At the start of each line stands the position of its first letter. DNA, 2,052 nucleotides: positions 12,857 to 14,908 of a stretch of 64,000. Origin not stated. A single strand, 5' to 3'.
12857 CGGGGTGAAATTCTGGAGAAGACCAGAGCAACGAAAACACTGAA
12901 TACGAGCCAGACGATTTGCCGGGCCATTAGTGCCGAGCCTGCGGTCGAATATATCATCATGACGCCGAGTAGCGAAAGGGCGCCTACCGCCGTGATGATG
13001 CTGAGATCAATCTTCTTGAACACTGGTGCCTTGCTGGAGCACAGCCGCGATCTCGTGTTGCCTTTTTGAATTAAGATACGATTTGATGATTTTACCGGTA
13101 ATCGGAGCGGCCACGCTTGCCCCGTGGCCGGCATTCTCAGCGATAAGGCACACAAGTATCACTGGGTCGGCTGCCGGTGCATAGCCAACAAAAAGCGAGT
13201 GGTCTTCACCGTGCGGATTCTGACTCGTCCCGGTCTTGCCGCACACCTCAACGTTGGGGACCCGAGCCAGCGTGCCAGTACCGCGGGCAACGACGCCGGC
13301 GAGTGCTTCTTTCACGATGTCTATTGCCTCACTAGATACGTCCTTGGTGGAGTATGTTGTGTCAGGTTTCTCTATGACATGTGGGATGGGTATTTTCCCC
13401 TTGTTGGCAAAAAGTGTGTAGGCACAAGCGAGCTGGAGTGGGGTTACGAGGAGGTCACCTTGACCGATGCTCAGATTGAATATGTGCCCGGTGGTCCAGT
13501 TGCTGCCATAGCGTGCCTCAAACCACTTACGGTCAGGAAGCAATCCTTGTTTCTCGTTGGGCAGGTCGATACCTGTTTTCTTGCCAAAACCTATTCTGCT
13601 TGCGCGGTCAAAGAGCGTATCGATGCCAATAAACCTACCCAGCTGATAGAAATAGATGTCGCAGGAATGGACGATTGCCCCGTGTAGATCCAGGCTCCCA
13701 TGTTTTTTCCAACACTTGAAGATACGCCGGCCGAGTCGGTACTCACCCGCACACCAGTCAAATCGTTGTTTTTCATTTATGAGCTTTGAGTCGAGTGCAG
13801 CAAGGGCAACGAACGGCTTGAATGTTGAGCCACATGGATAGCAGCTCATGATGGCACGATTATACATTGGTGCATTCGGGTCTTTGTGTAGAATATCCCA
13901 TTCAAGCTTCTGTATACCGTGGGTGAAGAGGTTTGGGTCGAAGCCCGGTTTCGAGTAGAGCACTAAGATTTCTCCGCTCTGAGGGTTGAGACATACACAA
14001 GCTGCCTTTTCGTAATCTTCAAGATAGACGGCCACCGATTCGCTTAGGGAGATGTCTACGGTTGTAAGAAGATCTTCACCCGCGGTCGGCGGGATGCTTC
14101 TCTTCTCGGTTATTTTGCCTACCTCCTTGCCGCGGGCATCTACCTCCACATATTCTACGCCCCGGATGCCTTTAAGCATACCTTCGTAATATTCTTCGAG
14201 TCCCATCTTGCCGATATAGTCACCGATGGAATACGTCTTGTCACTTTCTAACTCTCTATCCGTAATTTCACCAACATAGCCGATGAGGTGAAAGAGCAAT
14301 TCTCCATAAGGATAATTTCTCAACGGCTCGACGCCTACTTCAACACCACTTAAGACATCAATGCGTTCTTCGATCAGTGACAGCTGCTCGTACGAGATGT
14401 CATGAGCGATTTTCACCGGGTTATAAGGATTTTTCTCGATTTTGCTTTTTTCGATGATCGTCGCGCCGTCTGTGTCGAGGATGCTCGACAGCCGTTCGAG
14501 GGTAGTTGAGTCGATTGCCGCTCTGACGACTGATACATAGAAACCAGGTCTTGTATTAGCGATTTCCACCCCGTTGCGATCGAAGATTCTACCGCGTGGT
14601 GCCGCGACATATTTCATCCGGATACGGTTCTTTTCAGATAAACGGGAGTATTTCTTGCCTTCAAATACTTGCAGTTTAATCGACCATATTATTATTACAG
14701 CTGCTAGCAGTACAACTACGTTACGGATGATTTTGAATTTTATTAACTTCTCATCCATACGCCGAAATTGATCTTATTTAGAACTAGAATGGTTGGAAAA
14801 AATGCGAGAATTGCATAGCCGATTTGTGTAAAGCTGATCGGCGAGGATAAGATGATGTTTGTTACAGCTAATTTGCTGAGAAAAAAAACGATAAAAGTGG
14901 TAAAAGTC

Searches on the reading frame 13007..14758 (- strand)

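Call 45: search_protein_families(library=pfam, proteins=[window:13007-14758:-], max_evalue=0.00001)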
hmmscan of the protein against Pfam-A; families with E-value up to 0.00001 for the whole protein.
window:13007-14758:- (583 aa): 2 families
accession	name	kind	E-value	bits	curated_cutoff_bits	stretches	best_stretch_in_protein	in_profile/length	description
PF00905.27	Transpeptidase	-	2.4e-63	214.6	22.1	1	253-559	2-299/299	Penicillin binding protein transpeptidase domain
PF03717.20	PBP_dimer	-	1.9e-44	152.6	24.4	1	52-215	3-178/180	Penicillin-binding Protein dimerisation domain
